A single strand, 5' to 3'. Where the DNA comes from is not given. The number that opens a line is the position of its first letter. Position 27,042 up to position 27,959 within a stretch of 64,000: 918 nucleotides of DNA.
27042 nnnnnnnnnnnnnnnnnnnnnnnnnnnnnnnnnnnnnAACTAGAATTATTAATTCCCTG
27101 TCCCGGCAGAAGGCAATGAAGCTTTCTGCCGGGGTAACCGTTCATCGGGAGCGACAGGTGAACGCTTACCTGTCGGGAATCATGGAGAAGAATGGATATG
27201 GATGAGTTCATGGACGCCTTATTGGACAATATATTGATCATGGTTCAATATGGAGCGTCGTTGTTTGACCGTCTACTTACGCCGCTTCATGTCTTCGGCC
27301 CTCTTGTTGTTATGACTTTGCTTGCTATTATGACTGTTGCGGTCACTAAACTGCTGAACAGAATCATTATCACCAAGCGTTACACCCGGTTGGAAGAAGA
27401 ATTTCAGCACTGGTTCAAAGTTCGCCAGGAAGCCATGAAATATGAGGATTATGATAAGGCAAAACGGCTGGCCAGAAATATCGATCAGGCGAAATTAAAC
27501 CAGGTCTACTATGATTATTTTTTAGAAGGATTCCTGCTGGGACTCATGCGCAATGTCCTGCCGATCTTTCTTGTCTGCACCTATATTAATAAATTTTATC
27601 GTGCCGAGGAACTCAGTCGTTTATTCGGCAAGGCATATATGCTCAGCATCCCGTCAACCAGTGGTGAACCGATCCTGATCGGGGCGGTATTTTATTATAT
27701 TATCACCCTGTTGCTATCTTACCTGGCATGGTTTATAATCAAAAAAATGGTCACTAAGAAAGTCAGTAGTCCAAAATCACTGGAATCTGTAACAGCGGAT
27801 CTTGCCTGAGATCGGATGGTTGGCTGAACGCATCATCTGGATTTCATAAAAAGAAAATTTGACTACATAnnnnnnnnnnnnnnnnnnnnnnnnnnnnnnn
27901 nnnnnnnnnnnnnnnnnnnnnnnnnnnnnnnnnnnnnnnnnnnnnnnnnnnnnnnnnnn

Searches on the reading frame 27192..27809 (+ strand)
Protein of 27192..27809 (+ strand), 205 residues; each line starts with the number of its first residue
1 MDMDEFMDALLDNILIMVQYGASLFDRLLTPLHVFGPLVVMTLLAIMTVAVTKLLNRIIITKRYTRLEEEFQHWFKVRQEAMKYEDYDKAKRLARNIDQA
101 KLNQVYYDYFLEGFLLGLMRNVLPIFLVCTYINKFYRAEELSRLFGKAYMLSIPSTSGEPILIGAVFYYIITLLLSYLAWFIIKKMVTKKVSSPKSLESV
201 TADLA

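Call 3: search_protein_families(library=pfam, proteins=[window:27192-27809:+], max_evalue=0.01)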
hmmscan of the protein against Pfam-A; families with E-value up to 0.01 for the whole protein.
window:27192-27809:+ (205 aa): 1 family
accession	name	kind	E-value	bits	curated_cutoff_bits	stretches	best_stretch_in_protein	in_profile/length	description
PF01956.21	EMC3_TMCO1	-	0.00066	19.9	27.1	1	24-141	3-117/169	Integral membrane protein EMC3/TMCO1-like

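Call 4: search_protein_families(library=ncbifam, proteins=[window:27192-27809:+], max_evalue=0.01)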
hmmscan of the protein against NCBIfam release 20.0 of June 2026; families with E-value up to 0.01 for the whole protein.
window:27192-27809:+ (205 aa): 0 families

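Call 73: search_protein_families(library=pfam, proteins=[window:27192-27809:+], max_evalue=5)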
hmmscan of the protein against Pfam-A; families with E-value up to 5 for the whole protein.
window:27192-27809:+ (205 aa): 7 families
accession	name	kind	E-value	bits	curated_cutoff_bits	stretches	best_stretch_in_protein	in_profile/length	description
PF01956.21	EMC3_TMCO1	-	0.00066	19.9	27.1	1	24-141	3-117/169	Integral membrane protein EMC3/TMCO1-like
PF02653.21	BPD_transp_2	-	0.053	13.1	26.8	1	124-187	90-153/269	Branched-chain amino acid transport system / permease component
PF07666.16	MpPF26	-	0.075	13.5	37.2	1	34-73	3-42/75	M penetrans paralogue family 26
PF11808.13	PhoR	-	0.15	12.9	27.1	1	112-158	19-65/86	Phosphate regulon sensor protein PhoR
PF07219.19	HemY_N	-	0.23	12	31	1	38-86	16-62/107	HemY protein N-terminus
PF13664.11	DUF4149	-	0.34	11.6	24.6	1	32-70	61-99/102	Domain of unknown function (DUF4149)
PF21525.2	Nlp36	-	0.69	10.3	27.3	0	160-185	12-37/49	Neuropeptide-like peptide 36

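Call 82: predict_structure(protein=window:27192-27809:+)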
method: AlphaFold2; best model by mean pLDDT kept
length: 205 residues; sequences in the alignment: 1
mean_pLDDT: 60.1   pTM: 0.34
mean pLDDT of the five models: 60.1, 54.8, 54.3, 52.5, 47.9
residues with pLDDT >= 90: 0; 70-90: 23; 50-70: 149; < 50: 33
segments of 3 or more residues with pLDDT < 50: 145-160, 190-205
pLDDT, mean of each block of 10 residues (from residue 1): 83 78 63 57 60 62 64 68 63 61 65 66 58 55 47 45 53 62 56 45 40
secondary structure, 60 per line:
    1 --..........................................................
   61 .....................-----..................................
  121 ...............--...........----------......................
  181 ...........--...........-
elements in order: H3-81 H87-135 H138-148 H159-191 H194-204
